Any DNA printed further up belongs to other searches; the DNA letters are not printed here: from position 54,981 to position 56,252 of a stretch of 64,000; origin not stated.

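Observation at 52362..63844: Candidate quaternary-amine-to-glutamate catabolic island: corrinoid/MttB demethylase module next to HAL, urocanase, a racemase-fold protein, a PLP lyase and methylaspartase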

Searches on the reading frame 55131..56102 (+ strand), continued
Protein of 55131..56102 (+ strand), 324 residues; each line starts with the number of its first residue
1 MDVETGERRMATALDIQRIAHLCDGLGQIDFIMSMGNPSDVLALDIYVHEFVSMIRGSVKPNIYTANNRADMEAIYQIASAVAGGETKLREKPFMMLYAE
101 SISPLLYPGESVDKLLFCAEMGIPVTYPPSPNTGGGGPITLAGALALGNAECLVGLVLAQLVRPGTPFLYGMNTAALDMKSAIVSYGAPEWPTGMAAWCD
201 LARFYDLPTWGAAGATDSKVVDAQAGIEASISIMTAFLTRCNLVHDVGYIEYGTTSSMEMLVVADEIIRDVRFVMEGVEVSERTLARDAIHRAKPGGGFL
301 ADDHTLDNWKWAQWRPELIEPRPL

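Call 83: search_solved_structures(query=L002:13220-14920:+, max_evalue=1e-10)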
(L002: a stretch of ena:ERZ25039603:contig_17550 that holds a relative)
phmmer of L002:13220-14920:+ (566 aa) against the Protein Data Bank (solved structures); distinct sequences matched with E-value up to 1e-10: 73 (the best 60 are shown).
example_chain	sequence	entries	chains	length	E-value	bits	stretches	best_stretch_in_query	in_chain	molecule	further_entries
8upi_A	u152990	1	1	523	2e-36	129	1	78-443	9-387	Peptide ABC transporter substrate-binding protein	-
5u4o_A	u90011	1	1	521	2.4e-28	102.4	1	50-525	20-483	ABC transporter substrate-binding protein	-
3tpa_A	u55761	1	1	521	3.1e-28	102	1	125-558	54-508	Heme-binding protein A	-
6hlx_A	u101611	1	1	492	1.9e-27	99.4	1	118-542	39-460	AgaA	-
6tfq_A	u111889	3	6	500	4.4e-27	98.2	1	128-448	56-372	ABC transporter substrate-binding protein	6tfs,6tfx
1uqw_A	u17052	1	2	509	8.3e-26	94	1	128-414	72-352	PUTATIVE BINDING PROTEIN YLIB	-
3m8u_A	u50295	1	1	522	1.6e-25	93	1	125-414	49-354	Heme-binding protein A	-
3t66_A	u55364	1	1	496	2.1e-25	92.7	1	112-403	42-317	Nickel ABC transporter (Nickel-binding protein)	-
1dpe_A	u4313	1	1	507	1.1e-21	80.4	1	124-413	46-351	DIPEPTIDE-BINDING PROTEIN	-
1dpp_A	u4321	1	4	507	1.1e-21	80.4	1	124-413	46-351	DIPEPTIDE BINDING PROTEIN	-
8z1y_F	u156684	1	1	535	1.3e-21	80.2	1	124-413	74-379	Dipeptide-binding protein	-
8z1z_F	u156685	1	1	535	1.5e-21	80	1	124-413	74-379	Dipeptide-binding protein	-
8efz_A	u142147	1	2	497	2.3e-21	79.3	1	120-405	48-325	Extracellular solute-binding protein family 5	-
1xoc_A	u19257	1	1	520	2.8e-21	79.1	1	138-404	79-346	Oligopeptide-binding protein appA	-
5f1q_A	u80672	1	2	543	3.7e-21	78.7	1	125-413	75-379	Periplasmic dipeptide transport protein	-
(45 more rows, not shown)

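Call 84: find_encoding_contigs(protein=P0007, flank=10000, max_places=1)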
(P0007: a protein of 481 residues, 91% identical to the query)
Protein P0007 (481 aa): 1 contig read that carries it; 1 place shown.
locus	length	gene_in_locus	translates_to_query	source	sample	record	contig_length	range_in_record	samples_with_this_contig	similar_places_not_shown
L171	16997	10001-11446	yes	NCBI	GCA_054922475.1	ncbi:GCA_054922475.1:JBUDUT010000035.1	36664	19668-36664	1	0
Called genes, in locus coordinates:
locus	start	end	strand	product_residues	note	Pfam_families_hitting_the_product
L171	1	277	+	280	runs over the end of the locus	-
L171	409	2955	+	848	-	PF13802:Gal_mutarotas_2, PF01055:Glyco_hydro_31_2nd, PF21365:Glyco_hydro_31_3rd, PF17137:DUF5110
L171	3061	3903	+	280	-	PF19656:DUF6159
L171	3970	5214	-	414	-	PF01053:Cys_Met_Meta_PP, PF00155:Aminotran_1_2 (weak), PF01041:DegT_DnrJ_EryC1 (weak), PF01212:Beta_elim_lyase (weak)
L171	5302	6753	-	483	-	PF06253:MTTB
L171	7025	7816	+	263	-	PF09339:HTH_IclR, PF01614:IclR_C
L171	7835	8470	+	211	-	PF02607:B12-binding_2, PF02310:B12-binding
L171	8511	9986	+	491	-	PF06253:MTTB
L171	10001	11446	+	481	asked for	PF06253:MTTB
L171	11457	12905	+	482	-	PF06253:MTTB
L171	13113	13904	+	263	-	PF01177:Asp_Glu_race (faint)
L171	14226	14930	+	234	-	PF00392:GntR, PF07729:FCD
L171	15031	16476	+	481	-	PF06253:MTTB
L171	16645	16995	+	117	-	?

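Call 91: search_solved_structures(query=L002:8585-9937:+, show_alignments=1, max_evalue=1e-60)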
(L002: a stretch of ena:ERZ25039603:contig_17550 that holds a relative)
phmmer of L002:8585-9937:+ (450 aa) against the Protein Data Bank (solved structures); distinct sequences matched with E-value up to 1e-60: 5.
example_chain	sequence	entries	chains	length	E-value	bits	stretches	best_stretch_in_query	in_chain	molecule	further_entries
7xcl_A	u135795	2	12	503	1e-75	258.3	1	4-434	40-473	Trimethylamine methyltransferase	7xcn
7xcm_A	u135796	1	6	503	1.1e-75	258.2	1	4-434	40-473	Trimethylamine methyltransferase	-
9yce_A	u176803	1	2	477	2.9e-71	243.7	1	2-443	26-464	Glycine betaine methyltransferase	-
2qne_A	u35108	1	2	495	3.3e-71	243.5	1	2-443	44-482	Putative methyltransferase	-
4yyc_A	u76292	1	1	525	6.5e-62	212.8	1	5-445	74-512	Putative trimethylamine methyltransferase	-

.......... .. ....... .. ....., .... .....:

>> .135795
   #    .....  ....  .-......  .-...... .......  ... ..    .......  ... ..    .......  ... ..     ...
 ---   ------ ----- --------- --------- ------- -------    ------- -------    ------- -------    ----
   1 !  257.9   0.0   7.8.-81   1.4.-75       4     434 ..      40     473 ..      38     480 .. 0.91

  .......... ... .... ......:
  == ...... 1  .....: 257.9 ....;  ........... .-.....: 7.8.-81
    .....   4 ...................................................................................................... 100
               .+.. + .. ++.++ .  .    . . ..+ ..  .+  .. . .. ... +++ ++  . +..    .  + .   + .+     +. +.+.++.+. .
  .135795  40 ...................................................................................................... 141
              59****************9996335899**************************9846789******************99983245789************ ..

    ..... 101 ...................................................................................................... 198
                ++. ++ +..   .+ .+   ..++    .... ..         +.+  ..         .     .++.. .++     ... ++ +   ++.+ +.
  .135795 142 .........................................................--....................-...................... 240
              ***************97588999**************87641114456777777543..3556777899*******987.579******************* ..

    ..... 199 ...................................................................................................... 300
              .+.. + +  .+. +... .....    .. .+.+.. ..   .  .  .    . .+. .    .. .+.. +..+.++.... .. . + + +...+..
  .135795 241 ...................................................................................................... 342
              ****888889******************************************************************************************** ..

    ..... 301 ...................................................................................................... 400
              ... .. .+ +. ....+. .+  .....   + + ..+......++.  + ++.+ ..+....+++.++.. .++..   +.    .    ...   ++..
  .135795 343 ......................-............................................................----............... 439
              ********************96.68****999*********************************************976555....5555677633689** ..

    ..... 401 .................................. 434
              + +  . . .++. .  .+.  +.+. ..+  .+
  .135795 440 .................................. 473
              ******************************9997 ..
